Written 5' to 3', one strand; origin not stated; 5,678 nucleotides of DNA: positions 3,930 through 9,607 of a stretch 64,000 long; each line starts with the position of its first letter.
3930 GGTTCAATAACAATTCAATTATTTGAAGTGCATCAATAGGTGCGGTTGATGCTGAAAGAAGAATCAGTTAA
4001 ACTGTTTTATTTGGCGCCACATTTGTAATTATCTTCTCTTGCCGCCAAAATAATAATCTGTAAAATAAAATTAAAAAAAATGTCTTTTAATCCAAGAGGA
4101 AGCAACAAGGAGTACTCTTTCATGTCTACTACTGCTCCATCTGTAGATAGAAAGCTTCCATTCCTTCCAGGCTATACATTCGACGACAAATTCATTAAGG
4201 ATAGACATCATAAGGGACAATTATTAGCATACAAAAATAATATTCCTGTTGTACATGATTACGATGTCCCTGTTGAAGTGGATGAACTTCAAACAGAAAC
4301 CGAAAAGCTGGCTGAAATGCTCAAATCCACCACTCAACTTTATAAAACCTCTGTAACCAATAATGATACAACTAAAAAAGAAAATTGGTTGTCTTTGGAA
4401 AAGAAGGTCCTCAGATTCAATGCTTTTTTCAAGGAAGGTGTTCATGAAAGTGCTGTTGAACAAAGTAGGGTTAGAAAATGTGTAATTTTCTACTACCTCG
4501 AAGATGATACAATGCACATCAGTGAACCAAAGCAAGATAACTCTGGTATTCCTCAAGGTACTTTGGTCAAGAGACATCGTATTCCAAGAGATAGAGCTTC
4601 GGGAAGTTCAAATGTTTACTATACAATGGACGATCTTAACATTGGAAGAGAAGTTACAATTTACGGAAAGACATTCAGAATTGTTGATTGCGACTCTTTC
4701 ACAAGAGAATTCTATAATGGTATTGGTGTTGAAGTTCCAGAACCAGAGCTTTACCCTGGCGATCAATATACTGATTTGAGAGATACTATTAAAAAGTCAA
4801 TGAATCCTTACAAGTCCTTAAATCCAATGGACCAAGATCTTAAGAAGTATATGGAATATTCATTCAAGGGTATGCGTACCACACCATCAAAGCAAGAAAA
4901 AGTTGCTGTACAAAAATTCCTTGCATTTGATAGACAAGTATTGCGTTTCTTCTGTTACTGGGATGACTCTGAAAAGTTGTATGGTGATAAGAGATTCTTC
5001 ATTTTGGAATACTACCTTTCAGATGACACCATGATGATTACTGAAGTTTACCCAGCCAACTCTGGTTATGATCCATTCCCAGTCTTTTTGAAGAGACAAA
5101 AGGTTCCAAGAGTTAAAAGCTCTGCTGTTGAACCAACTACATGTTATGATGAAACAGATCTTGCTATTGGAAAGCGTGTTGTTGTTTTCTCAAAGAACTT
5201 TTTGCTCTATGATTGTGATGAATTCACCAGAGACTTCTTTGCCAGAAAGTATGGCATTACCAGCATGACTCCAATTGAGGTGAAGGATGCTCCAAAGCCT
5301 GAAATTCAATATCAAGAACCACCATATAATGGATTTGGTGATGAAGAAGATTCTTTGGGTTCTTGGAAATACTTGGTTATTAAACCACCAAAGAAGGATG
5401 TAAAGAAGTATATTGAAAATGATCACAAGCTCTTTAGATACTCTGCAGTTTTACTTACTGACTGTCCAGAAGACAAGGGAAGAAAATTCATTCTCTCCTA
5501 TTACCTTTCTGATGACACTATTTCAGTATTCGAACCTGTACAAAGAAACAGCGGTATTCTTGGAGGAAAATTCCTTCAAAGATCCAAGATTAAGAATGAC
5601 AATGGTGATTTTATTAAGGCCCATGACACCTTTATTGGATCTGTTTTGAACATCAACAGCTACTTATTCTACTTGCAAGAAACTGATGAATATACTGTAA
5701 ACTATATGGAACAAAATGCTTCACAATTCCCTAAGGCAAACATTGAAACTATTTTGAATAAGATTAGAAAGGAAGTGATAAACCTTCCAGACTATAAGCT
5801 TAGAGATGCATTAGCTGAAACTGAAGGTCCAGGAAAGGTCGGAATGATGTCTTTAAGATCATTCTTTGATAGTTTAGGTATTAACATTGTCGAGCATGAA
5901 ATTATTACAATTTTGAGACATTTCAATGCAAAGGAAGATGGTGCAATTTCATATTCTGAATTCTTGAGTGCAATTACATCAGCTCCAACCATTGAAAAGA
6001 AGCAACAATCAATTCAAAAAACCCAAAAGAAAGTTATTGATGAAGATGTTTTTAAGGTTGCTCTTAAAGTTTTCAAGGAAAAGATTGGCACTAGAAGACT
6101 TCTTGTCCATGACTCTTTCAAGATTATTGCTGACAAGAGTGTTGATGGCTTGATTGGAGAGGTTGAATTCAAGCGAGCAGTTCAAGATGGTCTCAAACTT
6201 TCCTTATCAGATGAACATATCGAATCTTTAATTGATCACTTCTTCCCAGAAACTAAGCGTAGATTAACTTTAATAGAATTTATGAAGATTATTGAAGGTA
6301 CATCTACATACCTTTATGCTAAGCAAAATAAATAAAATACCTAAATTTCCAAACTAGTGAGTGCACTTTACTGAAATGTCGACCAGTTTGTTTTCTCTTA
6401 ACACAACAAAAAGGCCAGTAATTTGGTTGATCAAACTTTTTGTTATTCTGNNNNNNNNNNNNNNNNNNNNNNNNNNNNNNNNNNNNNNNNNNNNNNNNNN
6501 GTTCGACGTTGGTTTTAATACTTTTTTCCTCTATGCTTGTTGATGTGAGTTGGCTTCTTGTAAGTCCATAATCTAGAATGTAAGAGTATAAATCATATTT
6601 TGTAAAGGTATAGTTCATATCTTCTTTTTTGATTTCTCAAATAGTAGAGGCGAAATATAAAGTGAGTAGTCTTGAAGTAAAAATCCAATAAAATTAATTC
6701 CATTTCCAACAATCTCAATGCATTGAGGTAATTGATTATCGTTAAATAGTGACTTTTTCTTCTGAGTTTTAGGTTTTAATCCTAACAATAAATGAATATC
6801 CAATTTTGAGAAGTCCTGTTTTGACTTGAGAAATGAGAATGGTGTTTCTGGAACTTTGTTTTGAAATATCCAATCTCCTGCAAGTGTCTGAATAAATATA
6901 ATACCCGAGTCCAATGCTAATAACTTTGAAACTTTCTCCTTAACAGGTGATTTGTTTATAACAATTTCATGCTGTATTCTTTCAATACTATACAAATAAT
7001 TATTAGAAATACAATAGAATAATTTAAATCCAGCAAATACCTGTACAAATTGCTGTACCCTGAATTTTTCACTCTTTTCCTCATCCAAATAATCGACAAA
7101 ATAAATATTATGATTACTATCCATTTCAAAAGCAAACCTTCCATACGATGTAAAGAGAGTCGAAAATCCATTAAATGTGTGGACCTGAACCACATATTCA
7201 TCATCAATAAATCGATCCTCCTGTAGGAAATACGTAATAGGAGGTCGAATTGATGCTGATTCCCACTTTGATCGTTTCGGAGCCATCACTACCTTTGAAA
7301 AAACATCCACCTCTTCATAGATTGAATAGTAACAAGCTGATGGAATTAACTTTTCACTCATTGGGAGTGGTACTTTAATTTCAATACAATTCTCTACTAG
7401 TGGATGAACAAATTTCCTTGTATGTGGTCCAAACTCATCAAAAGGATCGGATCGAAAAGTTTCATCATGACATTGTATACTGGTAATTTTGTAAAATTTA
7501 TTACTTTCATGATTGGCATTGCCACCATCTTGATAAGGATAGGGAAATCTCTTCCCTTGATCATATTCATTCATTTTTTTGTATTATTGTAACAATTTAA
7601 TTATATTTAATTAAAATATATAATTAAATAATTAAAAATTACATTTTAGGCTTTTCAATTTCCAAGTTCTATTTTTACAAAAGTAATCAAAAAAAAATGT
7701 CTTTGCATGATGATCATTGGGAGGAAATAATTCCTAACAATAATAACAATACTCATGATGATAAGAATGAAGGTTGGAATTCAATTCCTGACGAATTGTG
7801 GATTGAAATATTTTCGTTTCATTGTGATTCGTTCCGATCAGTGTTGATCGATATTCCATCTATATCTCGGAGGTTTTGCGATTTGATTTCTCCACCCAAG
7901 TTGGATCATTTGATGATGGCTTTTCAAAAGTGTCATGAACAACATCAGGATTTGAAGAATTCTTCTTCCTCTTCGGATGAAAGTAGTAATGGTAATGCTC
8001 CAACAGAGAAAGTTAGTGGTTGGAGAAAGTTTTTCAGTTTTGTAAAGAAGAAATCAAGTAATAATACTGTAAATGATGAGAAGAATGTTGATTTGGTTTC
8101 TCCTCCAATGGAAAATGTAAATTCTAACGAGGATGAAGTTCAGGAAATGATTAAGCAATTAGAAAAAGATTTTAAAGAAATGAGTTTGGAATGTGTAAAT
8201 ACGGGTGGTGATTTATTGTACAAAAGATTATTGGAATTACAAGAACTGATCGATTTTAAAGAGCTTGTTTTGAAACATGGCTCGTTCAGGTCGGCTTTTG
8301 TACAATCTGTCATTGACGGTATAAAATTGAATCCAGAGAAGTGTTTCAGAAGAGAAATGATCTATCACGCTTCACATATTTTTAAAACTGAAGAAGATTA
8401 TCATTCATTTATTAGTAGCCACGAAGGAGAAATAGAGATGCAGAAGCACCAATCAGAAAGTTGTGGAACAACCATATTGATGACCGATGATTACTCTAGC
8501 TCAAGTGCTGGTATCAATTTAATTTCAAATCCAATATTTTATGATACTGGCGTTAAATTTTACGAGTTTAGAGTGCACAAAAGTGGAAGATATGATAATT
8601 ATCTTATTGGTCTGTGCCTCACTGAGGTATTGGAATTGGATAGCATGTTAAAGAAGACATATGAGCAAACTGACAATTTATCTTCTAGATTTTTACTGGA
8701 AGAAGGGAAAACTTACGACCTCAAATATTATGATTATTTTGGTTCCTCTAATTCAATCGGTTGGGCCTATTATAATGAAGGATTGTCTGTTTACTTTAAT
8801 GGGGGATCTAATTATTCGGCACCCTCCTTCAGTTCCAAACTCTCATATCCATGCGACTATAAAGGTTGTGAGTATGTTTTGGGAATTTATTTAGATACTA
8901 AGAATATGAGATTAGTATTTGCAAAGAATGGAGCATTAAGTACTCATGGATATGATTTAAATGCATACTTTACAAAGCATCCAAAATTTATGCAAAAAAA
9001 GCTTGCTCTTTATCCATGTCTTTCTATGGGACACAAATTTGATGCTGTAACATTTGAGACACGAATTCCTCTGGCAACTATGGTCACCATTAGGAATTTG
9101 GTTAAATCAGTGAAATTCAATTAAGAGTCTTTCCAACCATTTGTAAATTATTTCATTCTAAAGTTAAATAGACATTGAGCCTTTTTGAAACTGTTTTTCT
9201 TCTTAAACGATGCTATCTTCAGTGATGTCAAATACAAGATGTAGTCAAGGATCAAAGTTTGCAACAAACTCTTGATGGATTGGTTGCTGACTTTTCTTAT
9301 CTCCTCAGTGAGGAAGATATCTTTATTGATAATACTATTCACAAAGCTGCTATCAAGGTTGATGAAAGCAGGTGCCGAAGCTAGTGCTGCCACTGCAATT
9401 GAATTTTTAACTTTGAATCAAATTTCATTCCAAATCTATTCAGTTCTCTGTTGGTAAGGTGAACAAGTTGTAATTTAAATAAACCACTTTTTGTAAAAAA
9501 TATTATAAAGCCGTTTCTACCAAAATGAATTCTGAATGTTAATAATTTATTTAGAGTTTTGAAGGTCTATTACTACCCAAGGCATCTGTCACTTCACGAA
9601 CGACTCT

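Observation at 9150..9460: Relic serpin pseudogene wedged between two convergent genes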

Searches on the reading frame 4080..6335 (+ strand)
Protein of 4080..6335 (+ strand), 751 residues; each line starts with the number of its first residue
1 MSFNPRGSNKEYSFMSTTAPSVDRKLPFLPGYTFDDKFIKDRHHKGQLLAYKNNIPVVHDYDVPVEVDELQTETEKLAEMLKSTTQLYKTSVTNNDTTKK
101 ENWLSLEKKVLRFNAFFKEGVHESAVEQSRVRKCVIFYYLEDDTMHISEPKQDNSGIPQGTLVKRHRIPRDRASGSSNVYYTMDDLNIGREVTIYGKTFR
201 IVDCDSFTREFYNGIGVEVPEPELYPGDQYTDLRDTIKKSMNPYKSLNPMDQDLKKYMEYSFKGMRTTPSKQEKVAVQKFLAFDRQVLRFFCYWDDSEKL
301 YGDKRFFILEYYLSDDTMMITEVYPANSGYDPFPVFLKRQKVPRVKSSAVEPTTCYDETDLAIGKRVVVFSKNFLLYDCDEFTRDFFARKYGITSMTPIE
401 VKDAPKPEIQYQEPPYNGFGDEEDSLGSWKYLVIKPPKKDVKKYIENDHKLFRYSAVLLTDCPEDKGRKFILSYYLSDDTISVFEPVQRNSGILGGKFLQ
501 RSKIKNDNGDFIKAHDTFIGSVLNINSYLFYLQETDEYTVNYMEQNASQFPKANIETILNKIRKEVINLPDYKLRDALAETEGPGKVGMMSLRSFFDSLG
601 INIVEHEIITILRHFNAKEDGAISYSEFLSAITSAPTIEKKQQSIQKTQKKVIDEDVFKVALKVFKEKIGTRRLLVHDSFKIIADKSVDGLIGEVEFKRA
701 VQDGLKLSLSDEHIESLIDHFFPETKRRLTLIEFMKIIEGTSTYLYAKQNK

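Call 10: find_encoding_contigs(protein=window:4080-6335:+, flank=10000, max_places=4)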
Protein window:4080-6335:+ (751 aa): no gene with exactly this product is on record in the collection.

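Call 32: search_protein_families(library=pfam, proteins=[window:4080-6335:+], max_evalue=0.01)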
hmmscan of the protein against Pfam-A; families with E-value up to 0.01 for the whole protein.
window:4080-6335:+ (751 aa): 5 families
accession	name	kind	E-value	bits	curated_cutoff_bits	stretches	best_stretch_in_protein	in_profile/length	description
PF06565.18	DM10_dom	-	1.2e-102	337.3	23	3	101-208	2-105/105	DM10 domain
PF13499.12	EF-hand_7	-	3.4e-08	34.2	30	0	592-632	24-66/67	EF-hand domain pair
PF25364.1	PH_NDK7_N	-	1.8e-06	28.4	100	0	131-210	21-85/89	Nucleoside diphosphate kinase 7 N-terminal PH domain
PF13833.12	EF-hand_8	-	0.00028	21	28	1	585-630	3-49/54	EF-hand domain pair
PF00036.39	EF-hand_1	-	0.002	18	25.4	0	608-634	2-28/29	EF hand domain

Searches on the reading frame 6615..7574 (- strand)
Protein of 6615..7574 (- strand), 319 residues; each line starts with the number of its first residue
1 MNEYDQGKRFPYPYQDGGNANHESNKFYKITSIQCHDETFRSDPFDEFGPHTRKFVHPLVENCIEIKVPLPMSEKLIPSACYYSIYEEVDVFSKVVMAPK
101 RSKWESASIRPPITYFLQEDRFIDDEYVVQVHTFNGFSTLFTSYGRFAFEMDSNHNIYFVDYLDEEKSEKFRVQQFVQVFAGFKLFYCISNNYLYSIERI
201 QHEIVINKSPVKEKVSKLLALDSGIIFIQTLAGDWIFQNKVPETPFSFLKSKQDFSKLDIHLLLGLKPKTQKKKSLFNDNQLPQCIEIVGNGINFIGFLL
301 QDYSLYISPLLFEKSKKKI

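Call 9: find_encoding_contigs(protein=window:6615-7574:-, flank=10000, max_places=4)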
Protein window:6615-7574:- (319 aa): no gene with exactly this product is on record in the collection.

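Call 32: search_protein_families(library=pfam, proteins=[window:6615-7574:-], max_evalue=0.01)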
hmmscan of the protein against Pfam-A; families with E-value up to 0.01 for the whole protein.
window:6615-7574:- (319 aa): 0 families

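Call 48: find_related_loci(query=window:6615-7574:-, collection=viral_contigs, flank=3000)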
Query window:6615-7574:- (319 aa) in viral_contigs; peptide patterns used: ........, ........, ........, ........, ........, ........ (x = any residue, [..] = any of these).
21 stretches matched a pattern, but none encodes a relative of the query by tblastn (E <= 1e-3).
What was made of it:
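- Tried and rejected: The 319-aa ORF has no viral relative (call 48).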

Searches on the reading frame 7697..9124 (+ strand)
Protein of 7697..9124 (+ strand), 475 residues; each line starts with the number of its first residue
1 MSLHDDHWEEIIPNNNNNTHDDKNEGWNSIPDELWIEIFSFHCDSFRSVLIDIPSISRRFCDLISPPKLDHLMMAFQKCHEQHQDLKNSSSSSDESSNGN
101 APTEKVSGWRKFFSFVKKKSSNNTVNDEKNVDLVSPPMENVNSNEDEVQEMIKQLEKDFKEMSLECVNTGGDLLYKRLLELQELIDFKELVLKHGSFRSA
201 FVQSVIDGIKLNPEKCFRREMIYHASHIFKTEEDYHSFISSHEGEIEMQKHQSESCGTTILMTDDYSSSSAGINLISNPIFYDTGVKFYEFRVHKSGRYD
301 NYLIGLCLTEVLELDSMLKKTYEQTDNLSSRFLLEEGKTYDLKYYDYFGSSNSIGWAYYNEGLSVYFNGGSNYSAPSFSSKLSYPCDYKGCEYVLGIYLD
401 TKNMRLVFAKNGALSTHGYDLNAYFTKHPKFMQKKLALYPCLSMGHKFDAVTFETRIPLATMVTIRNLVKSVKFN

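Call 6: find_encoding_contigs(protein=window:7697-9124:+, flank=10000, max_places=6)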
Protein window:7697-9124:+ (475 aa): no gene with exactly this product is on record in the collection.

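Call 13: find_homologous_proteins(query=window:7697-9124:+, max_evalue=0.001)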
Query window:7697-9124:+ (475 aa): 1 proteins with E <= 0.001 among 3739 candidates.
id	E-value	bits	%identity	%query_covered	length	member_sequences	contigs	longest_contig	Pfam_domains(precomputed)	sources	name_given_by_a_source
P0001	0.0e+0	1097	100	100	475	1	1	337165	-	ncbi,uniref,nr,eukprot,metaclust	ncbi:predicted protein [Naegleria gruberi]|uniref:Predicted protein n=1 Tax=Naegleria gruberi TaxID=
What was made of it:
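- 7697..9124 (+): Upstream neighbour on the same strand: a 475-aa N. gruberi 'predicted protein', weakly SPRY-like. No homologue was found outside N. gruberi. Call 13 found only itself at E <= 0.001 among 5.8 billion proteins.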

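Call 32: search_protein_families(library=pfam, proteins=[window:7697-9124:+], max_evalue=0.01)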
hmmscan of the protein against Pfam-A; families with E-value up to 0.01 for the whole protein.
window:7697-9124:+ (475 aa): 1 family
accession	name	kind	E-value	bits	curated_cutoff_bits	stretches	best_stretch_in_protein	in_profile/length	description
PF00622.36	SPRY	-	0.0076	16.8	26.3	0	337-447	33-110/121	SPRY domain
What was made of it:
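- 7697..9124 (+): Call 32 gives SPRY at 16.8 bits, below the cut-off.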

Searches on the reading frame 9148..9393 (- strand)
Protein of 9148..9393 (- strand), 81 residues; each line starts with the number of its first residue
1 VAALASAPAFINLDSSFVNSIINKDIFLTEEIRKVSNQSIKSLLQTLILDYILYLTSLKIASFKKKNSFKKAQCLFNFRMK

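Call 41: find_encoding_contigs(protein=window:9148-9393:-, flank=5000, max_places=6)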
Protein window:9148-9393:- (81 aa): no gene with exactly this product is on record in the collection.

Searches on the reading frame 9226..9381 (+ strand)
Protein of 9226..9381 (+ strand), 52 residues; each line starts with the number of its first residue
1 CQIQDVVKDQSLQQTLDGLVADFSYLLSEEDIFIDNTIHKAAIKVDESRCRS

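Call 4: search_protein_families(library=pfam, proteins=[window:9226-9381:+], max_evalue=10)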
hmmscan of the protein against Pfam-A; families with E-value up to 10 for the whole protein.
seq(52 aa): 1 family
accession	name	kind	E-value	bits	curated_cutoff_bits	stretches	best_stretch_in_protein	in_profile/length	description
PF00079.25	Serpin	-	0.0013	18.4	27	1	3-48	276-320/370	Serpin (serine protease inhibitor)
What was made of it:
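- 9226..9366 (+): Relic piece 1 (frame 1, 47 codons): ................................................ It corresponds to the serpin segment that ends in strand s5A and the P17 Glu. Alone it scores PF00079 18.4 bits, E 0.0013, profile 276-320 (call 4).
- Checked: This is my arithmetic on the E-value of call 4, and it leaves an expectation of about 2.5e-3.
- The joined score is above the curated cut-off (call 4).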

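Call 33: search_protein_representatives(protein=window:9226-9366:+)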
Query: 47 residues. Proteins with E-value up to 0.001 (for the whole library): 1; up to 1e-10: 0; up to 1e-30: 0. The best 1 are listed.
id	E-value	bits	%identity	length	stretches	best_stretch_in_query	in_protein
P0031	2.4e-04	36.4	-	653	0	-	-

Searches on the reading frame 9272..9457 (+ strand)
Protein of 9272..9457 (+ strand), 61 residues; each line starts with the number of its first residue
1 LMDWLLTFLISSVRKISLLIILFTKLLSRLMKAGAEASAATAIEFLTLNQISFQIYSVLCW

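Call 42: find_encoding_contigs(protein=window:9272-9457:+, flank=5000, max_places=6)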
Protein window:9272-9457:+ (61 aa): no gene with exactly this product is on record in the collection.
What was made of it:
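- Tried and rejected: None is on record (calls 6, 9, 10, 41, 42).
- On Pseudogene / gene relic: Exact-sequence look-ups of the spacer ORFs found no other contig (calls 41, 42).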
